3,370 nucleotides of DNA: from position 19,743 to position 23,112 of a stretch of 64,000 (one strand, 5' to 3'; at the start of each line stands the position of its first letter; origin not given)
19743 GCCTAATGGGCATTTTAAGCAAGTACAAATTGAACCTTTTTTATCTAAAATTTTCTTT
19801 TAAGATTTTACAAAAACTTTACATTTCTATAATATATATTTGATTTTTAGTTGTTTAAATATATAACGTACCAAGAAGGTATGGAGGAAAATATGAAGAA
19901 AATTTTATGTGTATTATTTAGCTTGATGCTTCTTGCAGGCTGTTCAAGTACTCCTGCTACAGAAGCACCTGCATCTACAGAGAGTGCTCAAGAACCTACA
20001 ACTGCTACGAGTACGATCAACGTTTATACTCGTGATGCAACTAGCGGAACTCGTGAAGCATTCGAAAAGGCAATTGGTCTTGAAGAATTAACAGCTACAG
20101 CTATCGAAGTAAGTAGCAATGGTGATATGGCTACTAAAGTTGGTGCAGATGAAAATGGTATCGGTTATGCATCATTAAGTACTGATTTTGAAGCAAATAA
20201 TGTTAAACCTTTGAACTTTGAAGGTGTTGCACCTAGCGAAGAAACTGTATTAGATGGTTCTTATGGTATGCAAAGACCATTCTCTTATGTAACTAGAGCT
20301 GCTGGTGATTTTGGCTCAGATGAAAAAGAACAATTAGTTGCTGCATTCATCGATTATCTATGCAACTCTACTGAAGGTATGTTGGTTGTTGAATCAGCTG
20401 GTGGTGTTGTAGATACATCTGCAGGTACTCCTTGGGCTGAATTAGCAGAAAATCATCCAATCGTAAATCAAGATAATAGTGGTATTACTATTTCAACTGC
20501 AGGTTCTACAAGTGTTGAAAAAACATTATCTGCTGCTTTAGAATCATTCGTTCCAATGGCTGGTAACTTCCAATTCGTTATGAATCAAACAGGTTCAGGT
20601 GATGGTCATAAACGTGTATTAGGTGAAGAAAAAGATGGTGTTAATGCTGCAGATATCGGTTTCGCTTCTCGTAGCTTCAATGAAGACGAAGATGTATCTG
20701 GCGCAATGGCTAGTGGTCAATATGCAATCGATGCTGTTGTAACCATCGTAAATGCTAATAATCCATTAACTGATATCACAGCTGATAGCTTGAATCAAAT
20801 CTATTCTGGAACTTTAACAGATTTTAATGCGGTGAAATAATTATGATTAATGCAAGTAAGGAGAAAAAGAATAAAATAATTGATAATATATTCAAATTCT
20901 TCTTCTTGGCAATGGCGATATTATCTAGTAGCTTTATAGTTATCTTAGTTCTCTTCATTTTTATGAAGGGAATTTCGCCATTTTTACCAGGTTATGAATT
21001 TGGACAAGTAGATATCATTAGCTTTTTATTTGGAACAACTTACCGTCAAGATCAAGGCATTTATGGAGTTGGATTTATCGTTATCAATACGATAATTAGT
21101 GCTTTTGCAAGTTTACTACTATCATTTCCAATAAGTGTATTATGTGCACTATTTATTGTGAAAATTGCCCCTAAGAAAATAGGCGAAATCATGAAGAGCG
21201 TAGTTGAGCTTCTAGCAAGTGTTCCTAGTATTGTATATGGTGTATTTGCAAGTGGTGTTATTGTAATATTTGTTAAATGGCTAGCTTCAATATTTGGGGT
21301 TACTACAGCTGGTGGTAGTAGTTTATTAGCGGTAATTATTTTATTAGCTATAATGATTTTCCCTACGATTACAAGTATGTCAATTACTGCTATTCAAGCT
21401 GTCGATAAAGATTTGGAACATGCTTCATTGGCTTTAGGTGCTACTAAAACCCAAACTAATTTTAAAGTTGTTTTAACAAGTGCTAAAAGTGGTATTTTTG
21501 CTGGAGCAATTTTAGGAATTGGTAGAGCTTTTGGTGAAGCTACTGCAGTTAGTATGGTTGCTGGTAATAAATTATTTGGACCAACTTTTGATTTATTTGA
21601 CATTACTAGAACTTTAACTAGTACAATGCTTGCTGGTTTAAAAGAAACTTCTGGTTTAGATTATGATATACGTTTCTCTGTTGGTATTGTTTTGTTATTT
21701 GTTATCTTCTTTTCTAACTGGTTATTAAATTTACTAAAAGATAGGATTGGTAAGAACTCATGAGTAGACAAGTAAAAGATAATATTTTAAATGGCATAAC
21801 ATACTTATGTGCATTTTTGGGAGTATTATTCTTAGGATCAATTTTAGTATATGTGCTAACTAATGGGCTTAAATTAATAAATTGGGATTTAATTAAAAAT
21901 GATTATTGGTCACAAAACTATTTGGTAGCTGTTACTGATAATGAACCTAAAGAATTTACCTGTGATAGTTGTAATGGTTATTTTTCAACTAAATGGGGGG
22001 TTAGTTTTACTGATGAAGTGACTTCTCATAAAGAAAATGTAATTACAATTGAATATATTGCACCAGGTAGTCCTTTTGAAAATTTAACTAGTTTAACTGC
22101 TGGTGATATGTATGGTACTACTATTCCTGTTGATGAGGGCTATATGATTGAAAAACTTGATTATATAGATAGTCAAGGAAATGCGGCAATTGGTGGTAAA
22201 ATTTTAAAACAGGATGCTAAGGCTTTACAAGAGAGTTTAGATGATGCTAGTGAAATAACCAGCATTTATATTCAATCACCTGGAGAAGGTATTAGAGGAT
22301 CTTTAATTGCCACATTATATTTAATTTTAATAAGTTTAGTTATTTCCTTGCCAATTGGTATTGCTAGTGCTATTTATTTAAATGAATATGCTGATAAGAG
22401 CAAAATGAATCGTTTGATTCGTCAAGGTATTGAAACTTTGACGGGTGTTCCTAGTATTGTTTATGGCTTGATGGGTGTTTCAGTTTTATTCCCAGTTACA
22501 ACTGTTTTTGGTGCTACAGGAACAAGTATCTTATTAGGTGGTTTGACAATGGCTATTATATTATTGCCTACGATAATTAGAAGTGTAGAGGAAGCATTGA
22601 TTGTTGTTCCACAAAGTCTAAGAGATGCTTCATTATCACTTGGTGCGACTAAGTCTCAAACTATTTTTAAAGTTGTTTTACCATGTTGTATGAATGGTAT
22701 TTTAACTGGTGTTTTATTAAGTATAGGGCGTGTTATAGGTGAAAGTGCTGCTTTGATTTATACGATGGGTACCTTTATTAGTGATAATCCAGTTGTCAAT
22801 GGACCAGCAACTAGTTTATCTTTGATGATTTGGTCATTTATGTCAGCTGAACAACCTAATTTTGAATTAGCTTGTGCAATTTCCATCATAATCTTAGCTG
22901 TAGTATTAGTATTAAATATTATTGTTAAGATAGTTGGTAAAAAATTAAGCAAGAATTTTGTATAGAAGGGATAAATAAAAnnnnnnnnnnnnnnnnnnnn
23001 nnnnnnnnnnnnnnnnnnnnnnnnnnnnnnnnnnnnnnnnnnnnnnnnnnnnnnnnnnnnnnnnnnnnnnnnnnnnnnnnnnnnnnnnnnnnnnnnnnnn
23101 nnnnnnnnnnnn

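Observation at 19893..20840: PstS phosphate-binding lipoprotein appears circularly permuted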

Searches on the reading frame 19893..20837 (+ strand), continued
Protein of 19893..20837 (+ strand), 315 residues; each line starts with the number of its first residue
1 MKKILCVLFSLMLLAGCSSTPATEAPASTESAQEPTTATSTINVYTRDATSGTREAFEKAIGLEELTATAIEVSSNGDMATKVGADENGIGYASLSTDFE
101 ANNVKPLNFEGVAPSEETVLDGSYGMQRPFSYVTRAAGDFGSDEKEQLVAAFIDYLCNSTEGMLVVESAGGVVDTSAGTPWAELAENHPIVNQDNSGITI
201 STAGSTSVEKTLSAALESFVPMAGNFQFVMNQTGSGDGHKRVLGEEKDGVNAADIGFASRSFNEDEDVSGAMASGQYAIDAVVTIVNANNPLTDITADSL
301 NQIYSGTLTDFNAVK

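Call 56: find_homologous_proteins(query=P0121, max_evalue=1e-30)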
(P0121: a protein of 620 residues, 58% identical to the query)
Query P0121 (620 aa): 71 proteins with E <= 1e-30 among 8000 candidates.
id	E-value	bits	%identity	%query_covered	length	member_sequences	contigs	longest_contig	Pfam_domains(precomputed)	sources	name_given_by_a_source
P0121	0.0e+0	1346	100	100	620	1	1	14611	PF12727.13,PF12849.13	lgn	-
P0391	0.0e+0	1155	85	100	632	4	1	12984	PF12727.13,PF12849.13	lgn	-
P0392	1.1e-115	406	66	48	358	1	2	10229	PF12849.13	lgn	-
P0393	6.9e-111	390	40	99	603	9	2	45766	PF12849.13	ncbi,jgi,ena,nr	ncbi:MAG: substrate-binding domain-containing protein [Acholeplasmataceae bacterium]|jgi:phosphate t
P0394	8.1e-111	390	62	49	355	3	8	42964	PF12849.13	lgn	-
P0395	1.8e-110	388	42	97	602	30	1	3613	PF12849.13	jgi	-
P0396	2.6e-110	388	37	100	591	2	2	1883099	PF13531.12,PF12849.13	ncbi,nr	ncbi:substrate-binding domain-containing protein [Haploplasma axanthum]|nr:substrate-binding domain-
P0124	1.5e-109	385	41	95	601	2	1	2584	PF13531.12,PF12849.13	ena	-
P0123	2.9e-109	385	40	95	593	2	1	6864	PF12849.13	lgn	-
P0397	1.7e-108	382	40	100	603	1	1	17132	PF12849.13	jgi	jgi:phosphate transport system substrate-binding protein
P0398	1.7e-108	382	41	95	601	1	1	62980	PF13531.12,PF12849.13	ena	-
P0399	4.3e-108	381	41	100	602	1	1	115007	PF12849.13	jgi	-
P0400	8.4e-108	380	41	99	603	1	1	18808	PF12849.13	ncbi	-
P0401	3.1e-107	378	40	100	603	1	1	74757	PF12849.13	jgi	jgi:phosphate transport system substrate-binding protein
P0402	2.9e-106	375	65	44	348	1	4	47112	PF12849.13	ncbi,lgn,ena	-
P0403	6.1e-106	374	40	100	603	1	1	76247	PF12849.13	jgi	jgi:phosphate transport system substrate-binding protein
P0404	1.1e-105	373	64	45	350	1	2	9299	PF12849.13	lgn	-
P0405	2.0e-105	372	63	45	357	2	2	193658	PF12849.13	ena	-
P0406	2.8e-105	371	55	55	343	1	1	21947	PF12849.13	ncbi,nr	ncbi:MAG: substrate-binding domain-containing protein, partial [Eubacteriales bacterium]|nr:substrat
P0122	4.6e-105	371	65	45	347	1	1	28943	PF12849.13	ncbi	-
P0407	7.0e-104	367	64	45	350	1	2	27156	PF12849.13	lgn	-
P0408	2.1e-103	365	60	46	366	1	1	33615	PF12849.13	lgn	-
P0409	3.4e-102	361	57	50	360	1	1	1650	PF12849.13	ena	-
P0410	5.6e-102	360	40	99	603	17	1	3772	PF12849.13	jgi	-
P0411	6.2e-101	357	62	45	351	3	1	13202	PF12849.13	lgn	-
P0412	1.1e-98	350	55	50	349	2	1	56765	PF12849.13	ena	-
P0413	1.3e-98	349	59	44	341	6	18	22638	PF12849.13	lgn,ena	-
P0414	2.7e-98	348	60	45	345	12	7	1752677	PF12849.13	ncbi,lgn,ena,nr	ncbi:MAG: substrate-binding domain-containing protein [Saccharofermentanales bacterium]|nr:substrate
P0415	3.2e-98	348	61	45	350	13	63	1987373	PF12849.13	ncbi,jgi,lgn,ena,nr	ncbi:MAG: substrate-binding domain-containing protein [Saccharofermentanales bacterium]|jgi:phosphat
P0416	1.3e-97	346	38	95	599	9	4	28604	PF12849.13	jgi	jgi:phosphate transport system substrate-binding protein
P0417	1.6e-97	346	37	100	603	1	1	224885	PF12849.13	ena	-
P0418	7.1e-96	340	60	45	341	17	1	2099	PF12849.13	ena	-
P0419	1.3e-95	339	56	48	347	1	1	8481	PF12849.13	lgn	-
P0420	1.5e-95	339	37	95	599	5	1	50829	PF13531.12,PF12849.13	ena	-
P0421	2.3e-95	339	58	44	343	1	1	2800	PF12849.13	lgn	-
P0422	2.7e-95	338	57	46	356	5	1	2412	PF12849.13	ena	-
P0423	2.0e-94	335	60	45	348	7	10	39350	PF12849.13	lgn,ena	-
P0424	2.4e-94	335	60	45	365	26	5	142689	PF12849.13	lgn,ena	-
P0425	3.2e-94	335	57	45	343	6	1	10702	PF12849.13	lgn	-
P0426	3.8e-94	335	36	94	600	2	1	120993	PF13531.12,PF12849.13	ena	-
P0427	5.3e-94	334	56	47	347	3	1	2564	PF12849.13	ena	-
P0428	6.7e-94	334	59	45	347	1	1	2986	PF12849.13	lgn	-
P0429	1.4e-93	333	58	45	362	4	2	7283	PF12849.13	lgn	-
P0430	2.8e-93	332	59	45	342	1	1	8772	PF12849.13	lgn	-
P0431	3.4e-93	331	58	44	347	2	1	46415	PF12849.13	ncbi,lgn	-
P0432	5.8e-93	331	54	46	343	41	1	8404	PF12849.13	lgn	-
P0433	2.9e-92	328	58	45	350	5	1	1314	PF12849.13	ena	-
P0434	9.3e-92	327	59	45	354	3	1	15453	PF12849.13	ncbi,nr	ncbi:MAG: substrate-binding domain-containing protein [Oscillospiraceae bacterium]|nr:substrate-bind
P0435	3.4e-91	325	56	46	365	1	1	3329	PF12849.13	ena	-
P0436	3.5e-91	325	55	45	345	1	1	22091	PF12849.13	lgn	-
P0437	4.0e-91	325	55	45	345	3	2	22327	PF12849.13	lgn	-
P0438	1.9e-90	322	35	100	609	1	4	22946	PF12849.13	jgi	jgi:phosphate transport system substrate-binding protein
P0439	2.0e-90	322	36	95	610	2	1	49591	PF12849.13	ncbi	ncbi:MAG: substrate-binding domain-containing protein [Acholeplasmataceae bacterium]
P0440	2.2e-89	319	58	45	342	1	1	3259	PF12849.13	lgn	-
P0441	9.7e-89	317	42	78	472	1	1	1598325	PF12849.13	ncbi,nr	ncbi:substrate-binding domain-containing protein [Mycoplasmatota bacterium]|nr:substrate-binding dom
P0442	1.3e-88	316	57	45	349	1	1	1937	PF12849.13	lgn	-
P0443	3.2e-88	315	37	95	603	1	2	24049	PF12849.13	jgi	jgi:phosphate transport system substrate-binding protein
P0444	4.9e-88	314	36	98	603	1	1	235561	PF12849.13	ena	-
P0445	5.3e-88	314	37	95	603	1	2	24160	PF12849.13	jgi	jgi:phosphate transport system substrate-binding protein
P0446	2.0e-87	312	55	47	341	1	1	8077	PF12849.13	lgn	-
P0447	3.5e-87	312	54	49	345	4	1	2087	PF12849.13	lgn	-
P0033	2.4e-86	309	54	46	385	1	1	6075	PF12849.13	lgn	-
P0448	1.8e-84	303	34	100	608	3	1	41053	PF12849.13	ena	-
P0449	6.1e-83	298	34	100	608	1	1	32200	PF12849.13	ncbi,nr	ncbi:MAG: hypothetical protein EA375_06635 [Acholeplasmataceae bacterium]|nr:MAG: hypothetical prote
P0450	3.0e-82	295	56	44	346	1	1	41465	PF12849.13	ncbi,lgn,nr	ncbi:Phosphate ABC transporter, periplasmic phosphate-binding protein PstS [Clostridiaceae bacterium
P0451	1.8e-80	289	52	47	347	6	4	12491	PF12849.13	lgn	-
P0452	2.3e-80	289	53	45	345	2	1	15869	PF12849.13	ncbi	-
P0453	2.5e-80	289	54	47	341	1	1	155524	PF12849.13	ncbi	ncbi:substrate-binding domain-containing protein [Guggenheimella bovis]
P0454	4.0e-60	222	40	63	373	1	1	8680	PF12849.13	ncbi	ncbi:MAG: substrate-binding domain-containing protein, partial [Acholeplasmataceae bacterium]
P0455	1.8e-53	200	27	94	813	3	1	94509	PF13531.12,PF12727.13,PF13343.12,PF01547.31,PF12849.13,PF03466.26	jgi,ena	-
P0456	5.6e-44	169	41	45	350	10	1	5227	PF12849.13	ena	-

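Call 57: find_encoding_contigs(protein=P0121, flank=5000, max_places=2)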
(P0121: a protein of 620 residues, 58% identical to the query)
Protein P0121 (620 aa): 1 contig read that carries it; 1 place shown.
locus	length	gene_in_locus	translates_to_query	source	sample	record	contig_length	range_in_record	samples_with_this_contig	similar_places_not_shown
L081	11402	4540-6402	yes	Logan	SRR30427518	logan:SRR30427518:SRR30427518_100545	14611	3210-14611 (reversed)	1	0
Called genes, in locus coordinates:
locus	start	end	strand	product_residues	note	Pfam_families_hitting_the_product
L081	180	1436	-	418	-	PF12698:ABC2_membrane_3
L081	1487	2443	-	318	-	PF00005:ABC_tran, PF13304:AAA_21 (weak), PF13732:DrrA1-3_C (weak)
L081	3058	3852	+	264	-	-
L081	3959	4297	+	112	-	-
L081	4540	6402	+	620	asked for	PF12727:PBP_like (faint), PF12849:PBP_like_2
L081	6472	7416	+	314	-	PF00528:BPD_transp_1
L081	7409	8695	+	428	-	PF00528:BPD_transp_1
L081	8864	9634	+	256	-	PF20703:nSTAND1 (weak), PF02463:SMC_N, PF09818:ABC_ATPase (faint), PF00005:ABC_tran, PF13304:AAA_21 (weak)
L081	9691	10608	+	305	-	PF01895:PhoU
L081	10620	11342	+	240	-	PF00072:Response_reg, PF00486:Trans_reg_C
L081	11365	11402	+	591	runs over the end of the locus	PF00672:HAMP (faint), PF00512:HisKA, PF02518:HATPase_c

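Call 58: find_encoding_contigs(protein=P0396, flank=5000, max_places=2)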
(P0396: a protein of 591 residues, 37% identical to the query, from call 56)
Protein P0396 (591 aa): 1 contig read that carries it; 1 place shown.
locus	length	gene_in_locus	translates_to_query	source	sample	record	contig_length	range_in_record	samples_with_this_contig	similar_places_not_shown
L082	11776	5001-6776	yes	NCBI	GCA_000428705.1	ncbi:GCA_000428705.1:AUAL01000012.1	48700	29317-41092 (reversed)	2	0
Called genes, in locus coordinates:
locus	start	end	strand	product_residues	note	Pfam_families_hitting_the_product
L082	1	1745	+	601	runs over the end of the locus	PF00664:ABC_membrane, PF00005:ABC_tran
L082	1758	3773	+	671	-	PF00664:ABC_membrane, PF00005:ABC_tran, PF02463:SMC_N (faint)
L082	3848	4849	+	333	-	-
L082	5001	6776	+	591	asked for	PF12849:PBP_like_2 (weak), PF13531:SBP_bac_11 (faint), PF12849:PBP_like_2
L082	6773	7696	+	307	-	PF00528:BPD_transp_1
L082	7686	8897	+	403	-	PF00528:BPD_transp_1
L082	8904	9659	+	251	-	PF02463:SMC_N, PF20703:nSTAND1 (faint), PF00005:ABC_tran, PF13304:AAA_21 (weak)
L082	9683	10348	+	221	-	PF01895:PhoU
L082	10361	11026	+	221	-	PF00072:Response_reg, PF00486:Trans_reg_C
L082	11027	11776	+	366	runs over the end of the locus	PF00512:HisKA, PF02518:HATPase_c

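Call 60: find_encoding_contigs(protein=P0441, flank=3000, max_places=1)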
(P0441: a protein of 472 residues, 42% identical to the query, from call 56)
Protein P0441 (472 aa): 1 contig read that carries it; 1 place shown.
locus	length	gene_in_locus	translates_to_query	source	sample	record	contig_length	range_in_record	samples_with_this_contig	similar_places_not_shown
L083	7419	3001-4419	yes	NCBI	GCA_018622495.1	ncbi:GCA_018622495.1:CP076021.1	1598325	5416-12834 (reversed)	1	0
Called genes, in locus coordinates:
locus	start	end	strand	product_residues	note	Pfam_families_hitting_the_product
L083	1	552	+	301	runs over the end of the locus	PF02463:SMC_N (weak), PF13175:AAA_15 (faint), PF00005:ABC_tran, PF13304:AAA_21 (weak), PF13732:DrrA1-3_C (weak)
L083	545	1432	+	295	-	PF01061:ABC2_membrane, PF12698:ABC2_membrane_3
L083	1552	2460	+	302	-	PF01544:CorA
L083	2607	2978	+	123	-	-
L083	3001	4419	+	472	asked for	PF12849:PBP_like_2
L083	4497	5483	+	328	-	PF00528:BPD_transp_1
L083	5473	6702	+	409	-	PF00528:BPD_transp_1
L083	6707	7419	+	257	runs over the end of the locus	PF02463:SMC_N (weak), PF00005:ABC_tran, PF13304:AAA_21 (faint)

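Call 66: search_protein_families(library=ncbifam, proteins=[P0132, P0139, P0259, P0121], max_evalue=1e-8)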
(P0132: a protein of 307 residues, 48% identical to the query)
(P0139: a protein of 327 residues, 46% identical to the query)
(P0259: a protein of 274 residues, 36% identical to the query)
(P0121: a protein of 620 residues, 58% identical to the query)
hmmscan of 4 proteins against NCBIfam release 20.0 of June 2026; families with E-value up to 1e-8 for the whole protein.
P0132 (307 aa): 2 families
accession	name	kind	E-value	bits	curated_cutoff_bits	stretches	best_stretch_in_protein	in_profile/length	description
TIGR02136.1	ptsS_2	subfamily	1.1e-41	143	206.6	1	1-283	1-291/295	phosphate ABC transporter substrate-binding protein PstS family protein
TIGR04505.1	PtsS_plasma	equivalog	4.7e-16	59.1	175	1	113-255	156-300/334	phosphate ABC transporter substrate-binding protein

P0139 (327 aa): 1 family
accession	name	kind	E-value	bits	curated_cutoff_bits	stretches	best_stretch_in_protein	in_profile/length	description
TIGR02136.1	ptsS_2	subfamily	4.9e-38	131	206.6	1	82-307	36-261/295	phosphate ABC transporter substrate-binding protein PstS family protein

P0259 (274 aa): 3 families
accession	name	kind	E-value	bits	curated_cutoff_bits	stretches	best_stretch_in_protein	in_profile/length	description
TIGR02136.1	ptsS_2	subfamily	4e-71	239.6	206.6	1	1-272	1-294/295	phosphate ABC transporter substrate-binding protein PstS family protein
TIGR04505.1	PtsS_plasma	equivalog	9.6e-16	58.1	175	0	109-257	156-332/334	phosphate ABC transporter substrate-binding protein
TIGR00975.1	3a0107s03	equivalog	1.2e-11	44.3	205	1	35-164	1-146/315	phosphate ABC transporter substrate-binding protein PstS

P0121 (620 aa): 2 families
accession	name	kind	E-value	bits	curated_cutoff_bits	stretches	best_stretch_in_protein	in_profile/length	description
TIGR02136.1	ptsS_2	subfamily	8.6e-71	238.5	206.6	4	37-167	163-291/295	phosphate ABC transporter substrate-binding protein PstS family protein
TIGR04505.1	PtsS_plasma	equivalog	1.7e-23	83.5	175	0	33-155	202-316/334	phosphate ABC transporter substrate-binding protein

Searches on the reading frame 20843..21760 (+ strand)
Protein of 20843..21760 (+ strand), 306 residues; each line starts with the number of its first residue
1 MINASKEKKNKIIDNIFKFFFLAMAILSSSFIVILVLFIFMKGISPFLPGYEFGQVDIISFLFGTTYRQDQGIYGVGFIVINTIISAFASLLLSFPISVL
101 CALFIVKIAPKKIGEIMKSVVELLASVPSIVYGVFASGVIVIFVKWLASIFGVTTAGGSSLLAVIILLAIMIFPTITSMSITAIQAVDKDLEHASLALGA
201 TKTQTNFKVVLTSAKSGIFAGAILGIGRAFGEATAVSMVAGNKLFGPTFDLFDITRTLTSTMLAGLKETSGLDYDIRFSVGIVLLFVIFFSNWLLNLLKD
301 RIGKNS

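Call 55: search_protein_families(library=ncbifam, proteins=[window:20843-21760:+], max_evalue=0.00001)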
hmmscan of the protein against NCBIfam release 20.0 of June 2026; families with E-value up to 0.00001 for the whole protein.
window:20843-21760:+ (306 aa): 12 families
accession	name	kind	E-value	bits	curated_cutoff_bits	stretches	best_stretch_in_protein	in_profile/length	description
TIGR02138.1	phosphate_pstC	equivalog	4e-64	216.5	196.45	1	15-300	2-293/296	phosphate ABC transporter permease subunit PstC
TIGR00974.1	3a0107s02c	equivalog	1.4e-40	139.2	193.45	1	14-302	1-270/272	phosphate ABC transporter permease PstA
NF008435.0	PRK11275.1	equivalog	1.9e-24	86.3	502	1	31-302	29-312/319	phosphate ABC transporter permease PstC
NF038017.1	ABC_perm1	subfamily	1.6e-12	47.8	100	1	86-285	8-184/184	ABC transporter permease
NF006939.0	PRK09421.1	equivalog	2.3e-12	46.8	262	1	86-302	18-228/230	molybdate ABC transporter permease subunit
TIGR02141.1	modB_ABC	equivalog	7.9e-12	45.3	182.6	1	84-242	4-161/208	molybdate ABC transporter permease subunit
TIGR01581.1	Mo_ABC_porter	hypoth_equivalog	4.3e-11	42.7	210.3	1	83-245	26-187/225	ABC transporter permease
NF008430.0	PRK11268.1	equivalog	5.3e-09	35.5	439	1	22-243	31-235/295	phosphate ABC transporter permease PstA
TIGR02139.1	permease_CysT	equivalog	1.1e-08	35.1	246.1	1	83-301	55-261/265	sulfate ABC transporter permease subunit CysT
TIGR02140.1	permease_CysW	equivalog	1.6e-07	31.1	329.1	1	99-242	68-210/261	sulfate ABC transporter permease subunit CysW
TIGR00969.1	3a0106s02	subfamily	1.7e-07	31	240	1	83-245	66-227/272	sulfate ABC transporter permease subunit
NF008208.0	PRK10971.1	equivalog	9.1e-06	25.3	415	0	83-244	63-223/277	sulfate/thiosulfate ABC transporter permease CysT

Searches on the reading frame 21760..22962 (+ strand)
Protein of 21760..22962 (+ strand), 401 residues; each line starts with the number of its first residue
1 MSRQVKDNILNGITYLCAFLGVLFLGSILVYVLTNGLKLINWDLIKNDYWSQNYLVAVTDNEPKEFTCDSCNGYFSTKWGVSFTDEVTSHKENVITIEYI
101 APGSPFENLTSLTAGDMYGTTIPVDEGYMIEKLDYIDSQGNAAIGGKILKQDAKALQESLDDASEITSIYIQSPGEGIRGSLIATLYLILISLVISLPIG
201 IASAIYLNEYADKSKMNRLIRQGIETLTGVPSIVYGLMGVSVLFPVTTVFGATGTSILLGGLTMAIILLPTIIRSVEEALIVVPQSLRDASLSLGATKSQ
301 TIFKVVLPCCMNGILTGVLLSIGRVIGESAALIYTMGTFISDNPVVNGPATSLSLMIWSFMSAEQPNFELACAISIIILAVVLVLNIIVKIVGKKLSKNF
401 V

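Call 55: search_protein_families(library=ncbifam, proteins=[window:21760-22962:+], max_evalue=0.00001)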
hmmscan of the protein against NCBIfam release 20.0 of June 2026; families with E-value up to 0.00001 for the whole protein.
window:21760-22962:+ (401 aa): 18 families
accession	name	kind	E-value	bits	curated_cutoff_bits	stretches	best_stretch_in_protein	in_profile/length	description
TIGR00974.1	3a0107s02c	equivalog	6.6e-70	235.4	193.45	1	175-397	49-271/272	phosphate ABC transporter permease PstA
TIGR02138.1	phosphate_pstC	equivalog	4e-42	144.3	196.45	1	177-395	61-294/296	phosphate ABC transporter permease subunit PstC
NF008430.0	PRK11268.1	equivalog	3.5e-33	114.9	439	1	173-395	74-292/295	phosphate ABC transporter permease PstA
NF008435.0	PRK11275.1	equivalog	8.3e-19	67.8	502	2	252-397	165-313/319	phosphate ABC transporter permease PstC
NF008208.0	PRK10971.1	equivalog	2.4e-13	50.2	415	1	261-399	144-273/277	sulfate/thiosulfate ABC transporter permease CysT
TIGR02139.1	permease_CysT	equivalog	3.6e-13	49.7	246.1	1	262-394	137-260/265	sulfate ABC transporter permease subunit CysT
TIGR00969.1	3a0106s02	subfamily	2.4e-12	46.9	240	1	262-391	148-268/272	sulfate ABC transporter permease subunit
TIGR02141.1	modB_ABC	equivalog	7.2e-12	45.4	182.6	1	185-391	3-204/208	molybdate ABC transporter permease subunit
TIGR01581.1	Mo_ABC_porter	hypoth_equivalog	9.4e-12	44.9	210.3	1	179-385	20-224/225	ABC transporter permease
NF006939.0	PRK09421.1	equivalog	2.6e-11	43.4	262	1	190-389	20-221/230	molybdate ABC transporter permease subunit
NF008196.0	PRK10952.1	equivalog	1.1e-10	40.9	439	1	182-319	146-270/356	glycine betaine/L-proline ABC transporter permease ProW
TIGR03416.1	ABC_choXWV_perm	equivalog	2.2e-10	40.4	363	1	181-322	87-215/267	choline ABC transporter permease subunit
TIGR02140.1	permease_CysW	equivalog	2.8e-09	36.9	329.1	1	182-389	49-255/261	sulfate ABC transporter permease subunit CysW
NF008049.0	PRK10782.1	subfamily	2.9e-08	33.7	212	1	177-330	12-162/217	methionine ABC transporter permease MetI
NF040839.1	tungstate_WtpB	equivalog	3.9e-08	33.3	340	1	178-394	42-249/251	tungstate ABC transporter permease WtpB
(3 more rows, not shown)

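Call 63: search_protein_families(library=pfam, proteins=[window:21760-22962:+], max_evalue=1)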
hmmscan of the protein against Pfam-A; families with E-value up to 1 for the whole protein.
window:21760-22962:+ (401 aa): 2 families
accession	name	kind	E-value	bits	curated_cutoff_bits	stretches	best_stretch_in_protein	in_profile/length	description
PF00528.27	BPD_transp_1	-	1.3e-17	64.6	26.4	1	197-397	2-183/184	Binding-protein-dependent transport system inner membrane component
PF19589.4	DUF6095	-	0.073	13.7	23.8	0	6-32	5-31/73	Family of unknown function (DUF6095)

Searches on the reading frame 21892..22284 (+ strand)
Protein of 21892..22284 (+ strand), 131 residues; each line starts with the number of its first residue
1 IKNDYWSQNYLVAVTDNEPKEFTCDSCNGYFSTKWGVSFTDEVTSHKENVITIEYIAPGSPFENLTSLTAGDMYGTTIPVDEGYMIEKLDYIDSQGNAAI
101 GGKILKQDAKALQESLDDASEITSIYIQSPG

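Call 63: search_protein_families(library=pfam, proteins=[window:21892-22284:+], max_evalue=1)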
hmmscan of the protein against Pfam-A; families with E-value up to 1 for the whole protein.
seq(131 aa): 1 family
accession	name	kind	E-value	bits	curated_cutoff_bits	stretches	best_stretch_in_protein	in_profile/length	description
PF16152.10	DUF4860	-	0.094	13.1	25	1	83-128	8-52/98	Domain of unknown function (DUF4860)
